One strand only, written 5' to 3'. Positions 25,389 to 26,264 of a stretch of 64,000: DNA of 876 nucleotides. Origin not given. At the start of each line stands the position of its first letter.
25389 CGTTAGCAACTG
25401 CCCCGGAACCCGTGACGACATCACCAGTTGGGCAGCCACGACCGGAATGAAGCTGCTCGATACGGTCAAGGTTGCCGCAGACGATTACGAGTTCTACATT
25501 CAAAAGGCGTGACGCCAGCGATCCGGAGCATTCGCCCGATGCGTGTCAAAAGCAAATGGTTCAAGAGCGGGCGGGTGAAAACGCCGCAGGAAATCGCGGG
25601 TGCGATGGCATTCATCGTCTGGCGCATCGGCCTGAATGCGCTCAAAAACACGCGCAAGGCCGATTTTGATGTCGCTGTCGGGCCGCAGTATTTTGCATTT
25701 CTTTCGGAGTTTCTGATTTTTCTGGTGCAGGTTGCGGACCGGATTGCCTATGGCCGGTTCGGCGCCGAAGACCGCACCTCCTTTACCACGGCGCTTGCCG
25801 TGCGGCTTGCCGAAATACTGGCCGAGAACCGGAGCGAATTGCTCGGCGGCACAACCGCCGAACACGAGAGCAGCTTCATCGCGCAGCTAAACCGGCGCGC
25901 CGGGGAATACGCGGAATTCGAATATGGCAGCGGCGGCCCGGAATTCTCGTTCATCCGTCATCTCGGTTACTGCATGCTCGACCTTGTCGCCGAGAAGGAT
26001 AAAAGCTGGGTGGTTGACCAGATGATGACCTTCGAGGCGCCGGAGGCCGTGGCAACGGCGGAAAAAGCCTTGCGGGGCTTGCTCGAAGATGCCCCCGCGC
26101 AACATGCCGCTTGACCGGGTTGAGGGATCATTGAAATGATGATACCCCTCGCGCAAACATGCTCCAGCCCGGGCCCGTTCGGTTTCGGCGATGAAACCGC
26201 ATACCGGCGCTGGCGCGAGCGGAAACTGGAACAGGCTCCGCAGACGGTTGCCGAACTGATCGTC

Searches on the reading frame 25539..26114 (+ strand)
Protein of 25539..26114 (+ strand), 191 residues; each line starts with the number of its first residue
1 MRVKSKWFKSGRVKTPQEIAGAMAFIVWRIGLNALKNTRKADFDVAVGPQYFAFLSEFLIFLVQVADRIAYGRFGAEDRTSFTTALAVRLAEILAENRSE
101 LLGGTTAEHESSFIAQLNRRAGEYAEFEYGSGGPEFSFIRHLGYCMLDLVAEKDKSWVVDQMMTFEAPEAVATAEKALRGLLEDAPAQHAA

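Call 5: search_protein_families(library=pfam, proteins=[window:25539-26114:+], max_evalue=1)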
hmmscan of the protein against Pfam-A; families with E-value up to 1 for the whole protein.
window:25539-26114:+ (191 aa): 0 families

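Call 6: search_protein_families(library=ncbifam, proteins=[window:25539-26114:+], max_evalue=1)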
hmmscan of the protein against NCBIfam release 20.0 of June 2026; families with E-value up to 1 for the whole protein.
window:25539-26114:+ (191 aa): 0 families

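Call 96: search_solved_structures(query=A7, max_evalue=10)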
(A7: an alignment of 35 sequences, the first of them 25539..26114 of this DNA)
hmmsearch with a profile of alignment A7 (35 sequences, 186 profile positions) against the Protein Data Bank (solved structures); distinct sequences matched with E-value up to 10: 1.
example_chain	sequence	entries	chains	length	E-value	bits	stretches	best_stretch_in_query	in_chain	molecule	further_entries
8qma_P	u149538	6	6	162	0.42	13.5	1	73-134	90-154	PAP12 (DNA-directed RNA polymerase subunit omega) | PAP12 | PAP12, pTAC7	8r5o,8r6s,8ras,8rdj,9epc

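Call 97: search_protein_families(library=phrogs, proteins=[window:25539-26114:+], max_evalue=0.01)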
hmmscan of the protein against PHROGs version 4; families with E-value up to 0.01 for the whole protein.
window:25539-26114:+ (191 aa): 0 families
